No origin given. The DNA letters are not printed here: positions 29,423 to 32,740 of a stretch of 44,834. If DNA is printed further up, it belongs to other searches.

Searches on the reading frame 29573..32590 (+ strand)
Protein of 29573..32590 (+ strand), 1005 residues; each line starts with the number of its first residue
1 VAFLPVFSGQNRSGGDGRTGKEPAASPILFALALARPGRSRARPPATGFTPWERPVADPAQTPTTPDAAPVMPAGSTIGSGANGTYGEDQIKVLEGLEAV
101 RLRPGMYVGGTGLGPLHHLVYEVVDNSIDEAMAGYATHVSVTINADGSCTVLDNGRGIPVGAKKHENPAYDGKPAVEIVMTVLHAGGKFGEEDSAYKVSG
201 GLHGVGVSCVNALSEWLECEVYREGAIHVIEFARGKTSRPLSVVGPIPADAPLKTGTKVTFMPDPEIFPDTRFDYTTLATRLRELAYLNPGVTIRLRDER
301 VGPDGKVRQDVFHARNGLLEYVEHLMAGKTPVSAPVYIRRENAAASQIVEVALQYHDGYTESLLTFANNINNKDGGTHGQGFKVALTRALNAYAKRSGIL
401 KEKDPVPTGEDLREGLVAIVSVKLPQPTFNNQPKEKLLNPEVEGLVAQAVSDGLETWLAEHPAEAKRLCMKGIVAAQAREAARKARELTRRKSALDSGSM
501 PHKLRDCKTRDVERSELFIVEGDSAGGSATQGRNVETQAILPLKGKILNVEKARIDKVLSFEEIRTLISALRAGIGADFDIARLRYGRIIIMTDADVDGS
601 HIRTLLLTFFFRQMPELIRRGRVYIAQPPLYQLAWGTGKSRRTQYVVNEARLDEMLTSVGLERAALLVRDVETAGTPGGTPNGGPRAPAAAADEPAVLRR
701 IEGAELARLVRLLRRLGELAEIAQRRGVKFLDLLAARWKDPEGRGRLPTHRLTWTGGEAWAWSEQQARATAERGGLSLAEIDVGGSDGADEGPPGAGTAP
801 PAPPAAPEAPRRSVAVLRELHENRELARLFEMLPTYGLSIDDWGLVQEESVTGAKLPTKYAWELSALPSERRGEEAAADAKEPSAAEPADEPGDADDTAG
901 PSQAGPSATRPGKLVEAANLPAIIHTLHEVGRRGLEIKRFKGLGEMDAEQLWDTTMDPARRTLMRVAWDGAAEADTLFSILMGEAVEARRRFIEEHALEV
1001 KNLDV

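Call 11: search_protein_families(library=pfam, proteins=[window:29573-32590:+], max_evalue=0.001)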
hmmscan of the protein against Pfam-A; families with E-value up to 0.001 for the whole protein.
window:29573-32590:+ (1005 aa): 4 families
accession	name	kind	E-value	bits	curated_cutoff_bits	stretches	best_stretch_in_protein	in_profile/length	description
PF00204.31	DNA_gyraseB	-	2.2e-51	174.2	27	1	317-487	1-172/173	DNA gyrase B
PF00986.26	DNA_gyraseB_C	-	7.1e-27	93.8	29.8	1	933-994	2-63/63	DNA gyrase B subunit, carboxyl terminus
PF01751.28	Toprim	-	2.1e-18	66.7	23.1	1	516-627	1-95/96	Toprim domain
PF02518.31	HATPase_c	-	1.3e-12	48.6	26.4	1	115-263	5-107/111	Histidine kinase-, DNA gyrase B-, and HSP90-like ATPase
